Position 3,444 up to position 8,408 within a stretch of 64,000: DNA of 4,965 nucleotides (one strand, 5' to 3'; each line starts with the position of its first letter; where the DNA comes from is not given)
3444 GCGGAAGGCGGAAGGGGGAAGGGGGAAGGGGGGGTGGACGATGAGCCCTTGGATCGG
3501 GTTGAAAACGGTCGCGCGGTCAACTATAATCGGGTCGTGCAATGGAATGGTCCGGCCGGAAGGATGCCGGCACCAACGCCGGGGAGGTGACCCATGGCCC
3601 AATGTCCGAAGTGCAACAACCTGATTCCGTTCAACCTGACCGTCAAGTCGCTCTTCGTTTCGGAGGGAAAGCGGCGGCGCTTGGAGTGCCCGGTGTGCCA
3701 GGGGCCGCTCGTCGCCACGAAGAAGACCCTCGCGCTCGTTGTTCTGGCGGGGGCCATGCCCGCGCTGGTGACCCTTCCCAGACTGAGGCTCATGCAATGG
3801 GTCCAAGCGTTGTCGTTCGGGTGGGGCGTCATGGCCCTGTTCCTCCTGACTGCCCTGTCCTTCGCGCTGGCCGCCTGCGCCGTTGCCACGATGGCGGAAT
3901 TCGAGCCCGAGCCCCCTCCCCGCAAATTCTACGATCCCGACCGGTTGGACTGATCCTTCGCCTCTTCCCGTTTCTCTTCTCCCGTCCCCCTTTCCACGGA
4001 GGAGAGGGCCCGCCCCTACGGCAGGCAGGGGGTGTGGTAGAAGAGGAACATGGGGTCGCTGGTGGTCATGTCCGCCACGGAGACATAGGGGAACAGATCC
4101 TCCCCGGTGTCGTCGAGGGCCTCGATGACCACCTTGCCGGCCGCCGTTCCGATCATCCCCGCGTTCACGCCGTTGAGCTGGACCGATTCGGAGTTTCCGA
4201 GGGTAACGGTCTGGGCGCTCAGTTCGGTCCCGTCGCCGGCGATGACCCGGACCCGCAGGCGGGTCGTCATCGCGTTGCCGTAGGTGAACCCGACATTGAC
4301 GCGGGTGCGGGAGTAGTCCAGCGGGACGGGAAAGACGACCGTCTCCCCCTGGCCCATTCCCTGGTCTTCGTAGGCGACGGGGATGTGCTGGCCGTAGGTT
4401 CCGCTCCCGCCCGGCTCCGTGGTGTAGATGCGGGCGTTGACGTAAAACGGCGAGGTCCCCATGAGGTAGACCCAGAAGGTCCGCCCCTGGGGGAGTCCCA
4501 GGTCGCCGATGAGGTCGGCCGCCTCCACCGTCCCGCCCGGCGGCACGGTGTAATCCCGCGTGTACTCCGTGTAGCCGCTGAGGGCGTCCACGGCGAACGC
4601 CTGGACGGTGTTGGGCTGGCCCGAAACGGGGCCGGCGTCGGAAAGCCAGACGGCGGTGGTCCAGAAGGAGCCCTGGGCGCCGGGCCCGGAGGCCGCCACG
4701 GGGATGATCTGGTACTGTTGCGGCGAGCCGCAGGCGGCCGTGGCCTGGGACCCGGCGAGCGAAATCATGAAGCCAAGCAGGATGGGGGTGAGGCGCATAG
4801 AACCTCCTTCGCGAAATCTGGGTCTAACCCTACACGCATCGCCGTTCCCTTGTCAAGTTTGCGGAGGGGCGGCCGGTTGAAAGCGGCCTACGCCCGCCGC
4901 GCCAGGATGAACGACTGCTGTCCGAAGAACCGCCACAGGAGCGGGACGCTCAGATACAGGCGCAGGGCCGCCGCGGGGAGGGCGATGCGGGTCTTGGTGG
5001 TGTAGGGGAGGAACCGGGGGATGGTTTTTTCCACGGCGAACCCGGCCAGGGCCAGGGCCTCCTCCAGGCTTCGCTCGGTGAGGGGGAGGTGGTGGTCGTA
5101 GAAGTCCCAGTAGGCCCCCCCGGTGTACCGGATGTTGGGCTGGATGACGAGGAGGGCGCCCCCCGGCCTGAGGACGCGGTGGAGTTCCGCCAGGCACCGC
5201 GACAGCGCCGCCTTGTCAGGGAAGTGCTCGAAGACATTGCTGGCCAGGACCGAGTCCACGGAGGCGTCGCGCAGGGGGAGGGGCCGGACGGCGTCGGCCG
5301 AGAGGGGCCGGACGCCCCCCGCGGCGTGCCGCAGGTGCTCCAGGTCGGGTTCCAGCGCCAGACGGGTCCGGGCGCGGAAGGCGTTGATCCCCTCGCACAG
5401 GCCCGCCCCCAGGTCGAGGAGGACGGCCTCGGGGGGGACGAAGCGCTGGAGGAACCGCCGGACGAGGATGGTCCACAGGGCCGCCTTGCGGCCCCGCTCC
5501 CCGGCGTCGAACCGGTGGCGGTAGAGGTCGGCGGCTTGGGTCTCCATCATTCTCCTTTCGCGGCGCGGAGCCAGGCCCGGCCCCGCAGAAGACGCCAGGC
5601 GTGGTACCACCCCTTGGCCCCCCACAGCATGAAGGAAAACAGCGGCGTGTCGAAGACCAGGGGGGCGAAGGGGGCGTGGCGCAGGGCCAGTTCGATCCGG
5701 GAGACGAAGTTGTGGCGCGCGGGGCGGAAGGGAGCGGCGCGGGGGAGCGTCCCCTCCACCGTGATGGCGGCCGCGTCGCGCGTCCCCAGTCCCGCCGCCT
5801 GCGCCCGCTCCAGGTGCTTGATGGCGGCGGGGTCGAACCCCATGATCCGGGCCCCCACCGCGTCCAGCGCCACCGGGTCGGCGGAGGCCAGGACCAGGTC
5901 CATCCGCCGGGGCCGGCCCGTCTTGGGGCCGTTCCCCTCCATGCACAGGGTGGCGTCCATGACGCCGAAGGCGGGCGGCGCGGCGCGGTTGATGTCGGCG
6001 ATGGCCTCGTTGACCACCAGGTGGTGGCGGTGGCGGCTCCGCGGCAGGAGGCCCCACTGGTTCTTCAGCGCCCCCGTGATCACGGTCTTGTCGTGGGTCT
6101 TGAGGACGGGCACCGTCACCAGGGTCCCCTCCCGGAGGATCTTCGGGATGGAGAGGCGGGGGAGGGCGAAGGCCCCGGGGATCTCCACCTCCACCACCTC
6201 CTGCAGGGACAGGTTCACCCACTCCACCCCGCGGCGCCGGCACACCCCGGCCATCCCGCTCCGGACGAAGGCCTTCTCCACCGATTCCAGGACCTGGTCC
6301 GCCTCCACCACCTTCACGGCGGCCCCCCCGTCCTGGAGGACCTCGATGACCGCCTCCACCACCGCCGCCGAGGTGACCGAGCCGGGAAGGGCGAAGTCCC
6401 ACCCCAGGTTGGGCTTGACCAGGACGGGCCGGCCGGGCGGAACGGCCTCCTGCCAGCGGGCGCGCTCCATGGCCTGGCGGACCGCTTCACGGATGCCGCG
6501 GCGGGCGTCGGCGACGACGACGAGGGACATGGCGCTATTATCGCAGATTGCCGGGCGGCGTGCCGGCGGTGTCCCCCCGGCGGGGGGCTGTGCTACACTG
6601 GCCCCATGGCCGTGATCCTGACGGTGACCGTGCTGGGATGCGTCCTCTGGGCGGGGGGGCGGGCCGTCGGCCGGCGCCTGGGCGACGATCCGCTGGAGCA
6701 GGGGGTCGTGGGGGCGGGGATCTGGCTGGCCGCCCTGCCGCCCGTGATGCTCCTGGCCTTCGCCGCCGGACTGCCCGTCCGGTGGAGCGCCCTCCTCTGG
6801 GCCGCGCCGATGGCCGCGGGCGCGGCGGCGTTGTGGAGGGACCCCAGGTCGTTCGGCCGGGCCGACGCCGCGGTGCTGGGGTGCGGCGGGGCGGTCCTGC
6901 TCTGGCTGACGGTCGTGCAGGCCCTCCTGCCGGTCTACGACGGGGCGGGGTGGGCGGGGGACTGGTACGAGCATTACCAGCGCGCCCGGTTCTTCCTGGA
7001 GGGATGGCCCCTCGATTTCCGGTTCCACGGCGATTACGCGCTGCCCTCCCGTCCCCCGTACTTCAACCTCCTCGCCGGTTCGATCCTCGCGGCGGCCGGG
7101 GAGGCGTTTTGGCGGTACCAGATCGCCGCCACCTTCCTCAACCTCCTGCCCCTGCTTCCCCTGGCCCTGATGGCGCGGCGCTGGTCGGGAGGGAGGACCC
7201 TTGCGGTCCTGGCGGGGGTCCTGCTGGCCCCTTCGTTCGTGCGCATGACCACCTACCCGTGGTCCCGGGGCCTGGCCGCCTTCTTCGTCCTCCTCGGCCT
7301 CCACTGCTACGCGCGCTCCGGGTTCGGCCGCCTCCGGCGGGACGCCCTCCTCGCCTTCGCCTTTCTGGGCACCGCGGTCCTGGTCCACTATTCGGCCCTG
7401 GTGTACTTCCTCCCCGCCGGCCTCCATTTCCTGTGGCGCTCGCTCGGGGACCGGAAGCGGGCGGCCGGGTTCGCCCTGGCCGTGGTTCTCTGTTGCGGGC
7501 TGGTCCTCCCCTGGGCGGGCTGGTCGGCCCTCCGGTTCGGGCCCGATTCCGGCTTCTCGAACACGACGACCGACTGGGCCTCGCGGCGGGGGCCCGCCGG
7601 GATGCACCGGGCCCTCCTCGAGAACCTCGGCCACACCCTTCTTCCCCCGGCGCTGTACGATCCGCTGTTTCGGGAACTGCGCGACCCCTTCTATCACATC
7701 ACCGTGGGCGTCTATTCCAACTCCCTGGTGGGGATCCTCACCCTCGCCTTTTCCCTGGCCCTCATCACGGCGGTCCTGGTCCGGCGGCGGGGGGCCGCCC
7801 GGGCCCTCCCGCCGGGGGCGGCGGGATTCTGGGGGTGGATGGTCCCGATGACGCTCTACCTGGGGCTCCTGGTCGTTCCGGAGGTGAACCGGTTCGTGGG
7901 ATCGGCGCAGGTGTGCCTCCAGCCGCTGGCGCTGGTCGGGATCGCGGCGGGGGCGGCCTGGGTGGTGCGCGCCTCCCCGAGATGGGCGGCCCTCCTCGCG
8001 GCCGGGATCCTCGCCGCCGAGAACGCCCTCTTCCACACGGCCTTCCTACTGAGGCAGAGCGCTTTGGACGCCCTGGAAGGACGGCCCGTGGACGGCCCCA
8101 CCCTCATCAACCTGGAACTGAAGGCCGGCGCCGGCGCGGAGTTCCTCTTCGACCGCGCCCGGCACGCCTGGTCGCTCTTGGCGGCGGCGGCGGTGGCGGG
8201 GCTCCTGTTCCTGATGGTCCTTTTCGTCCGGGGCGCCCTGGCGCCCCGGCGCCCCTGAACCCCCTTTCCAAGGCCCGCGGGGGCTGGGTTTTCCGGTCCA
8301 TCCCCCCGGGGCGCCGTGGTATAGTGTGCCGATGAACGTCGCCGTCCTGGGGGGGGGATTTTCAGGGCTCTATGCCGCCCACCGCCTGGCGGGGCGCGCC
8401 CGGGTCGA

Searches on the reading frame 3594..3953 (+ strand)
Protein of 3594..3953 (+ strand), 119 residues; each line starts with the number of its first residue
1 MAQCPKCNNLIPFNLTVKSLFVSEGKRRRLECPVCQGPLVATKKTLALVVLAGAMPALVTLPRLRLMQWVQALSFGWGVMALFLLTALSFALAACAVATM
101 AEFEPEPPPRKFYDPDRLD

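Call 69: search_protein_families(library=pfam, proteins=[window:3594-3953:+], max_evalue=0.1)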
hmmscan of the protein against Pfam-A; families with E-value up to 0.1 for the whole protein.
window:3594-3953:+ (119 aa): 5 families
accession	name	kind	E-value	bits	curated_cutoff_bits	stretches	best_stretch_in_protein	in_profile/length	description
PF17283.8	Zn_ribbon_SprT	-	0.0018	18.7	28.1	1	2-42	5-37/38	SprT-like zinc ribbon domain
PF13453.11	Zn_ribbon_TFIIB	-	0.024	14.5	22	0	32-44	2-14/41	Transcription factor zinc-finger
PF01396.24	Zn_ribbon_Top1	-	0.044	14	32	0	31-41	3-13/39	Topoisomerase DNA binding C4 zinc finger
PF03119.21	DNA_ligase_ZBD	-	0.048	14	25.8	0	31-41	1-11/27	NAD-dependent DNA ligase C4 zinc finger domain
PF24441.1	DUF7560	-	0.076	13.2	27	0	3-42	7-40/44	Family of unknown function (DUF7560)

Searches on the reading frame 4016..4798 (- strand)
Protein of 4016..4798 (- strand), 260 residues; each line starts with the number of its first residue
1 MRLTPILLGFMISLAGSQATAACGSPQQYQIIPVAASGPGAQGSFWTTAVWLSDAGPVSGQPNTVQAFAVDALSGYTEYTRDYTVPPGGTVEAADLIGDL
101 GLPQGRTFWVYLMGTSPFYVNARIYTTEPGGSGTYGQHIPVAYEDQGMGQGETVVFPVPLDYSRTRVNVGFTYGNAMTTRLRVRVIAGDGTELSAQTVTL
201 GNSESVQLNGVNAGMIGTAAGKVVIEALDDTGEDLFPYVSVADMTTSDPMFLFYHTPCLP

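Call 3: search_protein_families(library=pfam, proteins=[window:4016-4798:-], max_evalue=1)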
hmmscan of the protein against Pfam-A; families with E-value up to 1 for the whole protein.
window:4016-4798:- (260 aa): 1 family
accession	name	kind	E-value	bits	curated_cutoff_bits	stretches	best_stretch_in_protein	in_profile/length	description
PF07239.17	OpcA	-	0.051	13.6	26.3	1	144-198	67-121/251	Outer membrane protein OpcA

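Call 4: search_protein_families(library=ncbifam, proteins=[window:4016-4798:-], max_evalue=1)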
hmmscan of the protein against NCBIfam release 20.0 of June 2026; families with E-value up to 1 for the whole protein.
window:4016-4798:- (260 aa): 0 families

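Call 7: find_homologous_proteins(query=A1, max_evalue=0.001)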
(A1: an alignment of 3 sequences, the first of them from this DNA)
Query A1 (3 sequences) (231 aa, profile of the alignment): 33 proteins with E <= 0.001 among 8000 candidates.
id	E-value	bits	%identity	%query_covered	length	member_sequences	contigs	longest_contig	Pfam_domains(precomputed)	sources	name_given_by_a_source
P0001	3.0e-93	329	100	100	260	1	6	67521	-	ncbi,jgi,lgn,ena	-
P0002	8.0e-65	236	71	100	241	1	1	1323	-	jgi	jgi:hypothetical protein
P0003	6.8e-64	233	65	100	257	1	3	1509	-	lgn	-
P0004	2.0e-55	206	26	96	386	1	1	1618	-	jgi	jgi:hypothetical protein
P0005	1.3e-49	187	23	96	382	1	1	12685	-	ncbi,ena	-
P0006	7.3e-44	168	32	57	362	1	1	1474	-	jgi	jgi:hypothetical protein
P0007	2.0e-38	150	27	100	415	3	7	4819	-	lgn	-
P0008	8.3e-36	142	24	75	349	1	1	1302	-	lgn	-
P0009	1.7e-35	140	25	96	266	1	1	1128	-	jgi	jgi:hypothetical protein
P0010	3.9e-35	139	26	96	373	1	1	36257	-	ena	-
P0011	3.9e-34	136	24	96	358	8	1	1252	-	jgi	-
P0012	1.0e-32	131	24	97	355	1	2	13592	PF00801.27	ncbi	-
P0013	2.4e-31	127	27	96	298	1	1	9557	-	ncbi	ncbi:MAG: hypothetical protein V1750_05310, partial [Acidobacteriota bacterium]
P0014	1.1e-30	125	27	52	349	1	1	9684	PF00801.27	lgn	-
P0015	2.6e-30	124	31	60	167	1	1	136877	-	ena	-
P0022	5.6e-23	100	26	60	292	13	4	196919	-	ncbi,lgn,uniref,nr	ncbi:hypothetical protein EG19_06060 [Thermoanaerobaculum aquaticum]|uniref:Uncharacterized protein 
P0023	6.0e-23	99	20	73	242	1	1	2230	PF07100.17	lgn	-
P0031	1.0e-13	69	-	-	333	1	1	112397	-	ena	-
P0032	3.0e-13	68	24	50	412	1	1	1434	PF18986.6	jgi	jgi:hypothetical protein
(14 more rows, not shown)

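Call 8: search_solved_structures(query=A1, max_evalue=10)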
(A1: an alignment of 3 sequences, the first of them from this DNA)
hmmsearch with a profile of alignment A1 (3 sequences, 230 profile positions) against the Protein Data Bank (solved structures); distinct sequences matched with E-value up to 10: 2.
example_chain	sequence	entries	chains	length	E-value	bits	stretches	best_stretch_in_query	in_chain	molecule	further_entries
3jyf_A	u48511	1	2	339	0.47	13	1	200-224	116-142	2',3'-cyclic nucleotide 2'-phosphodiesterase/3'-nucleotidase bifunctional periplasmic prot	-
4ziy_A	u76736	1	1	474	0.93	12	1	32-96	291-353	UDP-N-acetylmuramoyl-tripeptide--D-alanyl-D-alanine ligase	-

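Call 19: find_encoding_contigs(protein=P0001, flank=10000, max_places=4)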
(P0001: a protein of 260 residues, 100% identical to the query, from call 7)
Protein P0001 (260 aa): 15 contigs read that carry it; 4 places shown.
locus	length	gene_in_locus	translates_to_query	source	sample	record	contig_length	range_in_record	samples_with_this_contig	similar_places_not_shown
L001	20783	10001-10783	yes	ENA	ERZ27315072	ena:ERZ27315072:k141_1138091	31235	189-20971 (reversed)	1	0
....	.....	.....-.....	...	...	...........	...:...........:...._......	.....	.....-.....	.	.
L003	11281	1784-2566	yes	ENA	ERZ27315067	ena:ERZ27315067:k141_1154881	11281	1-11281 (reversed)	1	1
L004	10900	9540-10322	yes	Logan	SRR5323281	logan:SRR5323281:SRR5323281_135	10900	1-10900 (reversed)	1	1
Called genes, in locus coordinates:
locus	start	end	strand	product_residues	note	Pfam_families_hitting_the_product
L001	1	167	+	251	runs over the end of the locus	PF03544:TonB_C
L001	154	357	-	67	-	-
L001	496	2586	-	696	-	PF00672:HAMP, PF00512:HisKA, PF13581:HATPase_c_2 (faint), PF02518:HATPase_c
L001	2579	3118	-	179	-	PF14334:DUF4390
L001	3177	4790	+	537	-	PF08668:HDOD (weak), PF13487:HD_5, PF01966:HD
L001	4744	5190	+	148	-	PF01668:SmpB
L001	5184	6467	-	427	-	PF01266:DAO (faint), PF01593:Amino_oxidase, PF13450:NAD_binding_8 (weak)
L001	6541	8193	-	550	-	-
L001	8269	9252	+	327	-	PF04015:DUF362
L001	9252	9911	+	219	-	PF13489:Methyltransf_23, PF08241:Methyltransf_11, PF08242:Methyltransf_12 (weak), PF13649:Methyltransf_25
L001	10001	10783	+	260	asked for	-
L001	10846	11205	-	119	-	-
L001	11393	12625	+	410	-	PF05343:Peptidase_M42 (faint), PF01546:Peptidase_M20, PF07687:M20_dimer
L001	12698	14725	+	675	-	PF03169:OPT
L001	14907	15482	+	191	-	PF02517:Rce1-like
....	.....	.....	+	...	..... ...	-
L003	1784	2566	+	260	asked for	-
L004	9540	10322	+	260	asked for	-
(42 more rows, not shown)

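Call 31: list_cluster_members(proteins=[P0001, P0184, P0188, P0022])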
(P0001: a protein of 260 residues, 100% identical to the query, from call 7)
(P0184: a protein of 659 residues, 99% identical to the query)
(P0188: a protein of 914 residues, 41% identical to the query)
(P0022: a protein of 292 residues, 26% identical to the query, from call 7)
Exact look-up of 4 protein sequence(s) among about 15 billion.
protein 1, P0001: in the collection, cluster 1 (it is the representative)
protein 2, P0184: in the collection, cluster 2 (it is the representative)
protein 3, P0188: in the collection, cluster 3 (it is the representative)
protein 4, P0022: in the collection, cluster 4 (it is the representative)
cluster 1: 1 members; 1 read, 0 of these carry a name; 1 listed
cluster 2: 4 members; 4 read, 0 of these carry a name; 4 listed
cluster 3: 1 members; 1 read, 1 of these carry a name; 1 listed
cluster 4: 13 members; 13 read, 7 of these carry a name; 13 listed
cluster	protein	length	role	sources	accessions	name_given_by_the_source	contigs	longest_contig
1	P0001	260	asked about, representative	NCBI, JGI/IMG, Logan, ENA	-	-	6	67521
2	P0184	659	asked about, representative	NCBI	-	-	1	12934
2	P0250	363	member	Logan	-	-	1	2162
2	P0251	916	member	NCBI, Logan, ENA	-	-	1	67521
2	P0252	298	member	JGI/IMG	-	-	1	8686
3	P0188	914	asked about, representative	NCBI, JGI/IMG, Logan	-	hypothetical protein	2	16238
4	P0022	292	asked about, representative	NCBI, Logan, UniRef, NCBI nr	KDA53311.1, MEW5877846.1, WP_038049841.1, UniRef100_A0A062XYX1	hypothetical protein EG19_06060 [Thermoanaerobaculum aquaticum] | Uncharacterized protein n=1 Tax=Thermoanaerobaculum aquaticum TaxID=1312852 ... | hypothetical protein [Thermoanaerobaculum aquaticum]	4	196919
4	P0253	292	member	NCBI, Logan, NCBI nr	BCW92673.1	MAG: hypothetical protein KatS3mg007_0567 [Thermoanaerobaculum sp.]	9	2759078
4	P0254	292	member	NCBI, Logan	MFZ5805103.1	MAG: hypothetical protein ACOY7U_09645 [Acidobacteriota bacterium]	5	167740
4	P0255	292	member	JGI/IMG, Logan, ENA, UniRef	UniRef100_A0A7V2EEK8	Uncharacterized protein n=1 Tax=Thermoanaerobaculum aquaticum TaxID=1312852 ...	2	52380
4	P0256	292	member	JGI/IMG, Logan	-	hypothetical protein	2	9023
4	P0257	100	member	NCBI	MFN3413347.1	MAG: hypothetical protein ACK42L_04720, partial [Thermoanaerobaculum sp.]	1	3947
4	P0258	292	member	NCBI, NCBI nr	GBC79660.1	hypothetical protein HRbin09_00884 [bacterium HR09]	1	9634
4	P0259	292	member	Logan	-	-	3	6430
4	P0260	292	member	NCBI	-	-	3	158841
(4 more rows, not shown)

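Call 34: search_solved_structures(query=P0023, max_evalue=10, show_alignments=3)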
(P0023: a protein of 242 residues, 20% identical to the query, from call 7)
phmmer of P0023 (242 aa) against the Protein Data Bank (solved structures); distinct sequences matched with E-value up to 10: 0.

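Call 35: search_protein_families(library=pfam, proteins=[P0023, P0032, P0031], max_evalue=0.1)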
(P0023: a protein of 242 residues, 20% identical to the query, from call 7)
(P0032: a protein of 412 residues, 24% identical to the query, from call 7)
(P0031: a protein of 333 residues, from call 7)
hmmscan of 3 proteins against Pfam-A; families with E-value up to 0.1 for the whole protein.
P0023 (242 aa): 1 family
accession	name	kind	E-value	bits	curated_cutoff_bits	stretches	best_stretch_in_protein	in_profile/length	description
PF07100.16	ASRT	-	6.3e-06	26.6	25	1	155-238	29-113/119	Anabaena sensory rhodopsin transducer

P0032 (412 aa): 4 families
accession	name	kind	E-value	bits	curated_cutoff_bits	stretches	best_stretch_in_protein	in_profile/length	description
PF18986.5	DUF5719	-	2.1e-07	30.9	26.2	1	94-258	52-218/319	Family of unknown function (DUF5719)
PF24581.1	DUF7608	-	0.046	14.1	27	0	105-159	16-74/113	Domain of unknown function (DUF7608)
PF14186.12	Aida_C2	-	0.049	13.7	25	0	225-260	29-63/146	Axin interactor dorsalisation-associated protein, C-terminal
PF14155.11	DUF4307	-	0.06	13.7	27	0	206-258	39-92/111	Domain of unknown function (DUF4307)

P0031 (333 aa): 1 family
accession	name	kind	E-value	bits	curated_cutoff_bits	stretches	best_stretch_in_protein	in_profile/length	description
PF18986.5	DUF5719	-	6.4e-05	22.7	26.2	1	124-269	65-200/319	Family of unknown function (DUF5719)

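Call 56: find_encoding_contigs(protein=P0251, flank=8000, max_places=2)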
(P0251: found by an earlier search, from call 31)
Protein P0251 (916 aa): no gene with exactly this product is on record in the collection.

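Call 61: find_homologous_proteins(query=A6, max_evalue=0.00001)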
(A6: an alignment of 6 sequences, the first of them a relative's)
Query A6 (6 sequences) (261 aa, profile of the alignment): 66 proteins with E <= 0.00001 among 8000 candidates.
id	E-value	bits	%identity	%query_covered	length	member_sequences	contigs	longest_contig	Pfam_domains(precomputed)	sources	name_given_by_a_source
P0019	4.0e-94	333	100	100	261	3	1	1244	-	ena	-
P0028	3.4e-89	317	46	99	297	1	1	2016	-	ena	-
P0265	4.6e-86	306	82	100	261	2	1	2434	-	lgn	-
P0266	2.9e-83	297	32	84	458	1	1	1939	-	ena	-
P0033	7.7e-77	276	27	84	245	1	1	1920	-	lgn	-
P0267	8.8e-76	273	72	99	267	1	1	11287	-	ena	-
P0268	4.1e-75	270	71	99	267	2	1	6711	-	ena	-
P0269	4.2e-75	270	31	79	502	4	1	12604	-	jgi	jgi:hypothetical protein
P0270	4.1e-73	264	71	99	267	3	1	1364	-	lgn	-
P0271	4.8e-71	257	32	84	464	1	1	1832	-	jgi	jgi:hypothetical protein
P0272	8.8e-71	256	42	100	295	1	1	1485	-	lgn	-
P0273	9.5e-71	256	68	99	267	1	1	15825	-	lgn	-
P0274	2.6e-70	255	34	84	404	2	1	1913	-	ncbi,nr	ncbi:MAG TPA: hypothetical protein VN605_05115, partial [Thermoanaerobaculia bacterium]|nr:hypotheti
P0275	5.1e-70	254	58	100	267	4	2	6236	-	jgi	jgi:hypothetical protein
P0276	7.0e-70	253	44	100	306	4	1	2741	-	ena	-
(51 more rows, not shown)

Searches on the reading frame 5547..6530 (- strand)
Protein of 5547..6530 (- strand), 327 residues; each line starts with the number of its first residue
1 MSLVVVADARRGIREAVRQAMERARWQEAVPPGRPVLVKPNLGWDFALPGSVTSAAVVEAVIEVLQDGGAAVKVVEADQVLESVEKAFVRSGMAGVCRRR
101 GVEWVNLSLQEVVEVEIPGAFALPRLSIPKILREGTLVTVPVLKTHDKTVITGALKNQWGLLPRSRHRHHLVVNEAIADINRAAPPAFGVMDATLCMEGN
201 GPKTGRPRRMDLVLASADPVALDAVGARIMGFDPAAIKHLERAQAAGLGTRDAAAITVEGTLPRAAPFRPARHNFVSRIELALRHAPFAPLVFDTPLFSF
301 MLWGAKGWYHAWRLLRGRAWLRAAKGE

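Call 69: search_protein_families(library=pfam, proteins=[window:5547-6530:-], max_evalue=0.1)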
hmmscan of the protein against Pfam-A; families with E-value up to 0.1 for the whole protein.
window:5547-6530:- (327 aa): 1 family
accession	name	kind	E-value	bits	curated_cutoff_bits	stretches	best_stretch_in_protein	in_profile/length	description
PF04015.17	DUF362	-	1.7e-43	149.5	24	1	36-228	1-200/200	Domain of unknown function (DUF362)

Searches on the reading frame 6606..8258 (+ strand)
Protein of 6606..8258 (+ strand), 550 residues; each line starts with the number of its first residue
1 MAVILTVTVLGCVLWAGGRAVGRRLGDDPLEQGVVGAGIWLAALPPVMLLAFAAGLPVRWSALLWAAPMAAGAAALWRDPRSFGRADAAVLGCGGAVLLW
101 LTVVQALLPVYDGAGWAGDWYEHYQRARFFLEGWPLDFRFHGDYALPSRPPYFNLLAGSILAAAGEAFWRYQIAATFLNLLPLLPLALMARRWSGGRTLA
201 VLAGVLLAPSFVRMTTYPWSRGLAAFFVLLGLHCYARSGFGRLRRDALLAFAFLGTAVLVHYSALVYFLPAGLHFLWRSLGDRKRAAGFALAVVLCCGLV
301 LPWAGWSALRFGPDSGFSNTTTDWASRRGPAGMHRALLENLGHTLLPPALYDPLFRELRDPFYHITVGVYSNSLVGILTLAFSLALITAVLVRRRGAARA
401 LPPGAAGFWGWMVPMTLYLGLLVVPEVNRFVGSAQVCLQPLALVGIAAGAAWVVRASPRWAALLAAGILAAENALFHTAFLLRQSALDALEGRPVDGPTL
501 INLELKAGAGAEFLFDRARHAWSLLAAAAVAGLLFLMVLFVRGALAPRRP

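Call 69: search_protein_families(library=pfam, proteins=[window:6606-8258:+], max_evalue=0.1)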
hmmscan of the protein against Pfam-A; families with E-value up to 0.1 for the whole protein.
window:6606-8258:+ (550 aa): 2 families
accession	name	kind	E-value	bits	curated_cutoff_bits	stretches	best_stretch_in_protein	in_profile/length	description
PF03472.21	Autoind_bind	-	0.0015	18.5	23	1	46-93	60-107/149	Autoinducer binding domain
PF19487.4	DUF6023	-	0.067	13.5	26.8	0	435-472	8-47/150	Family of unknown function (DUF6023)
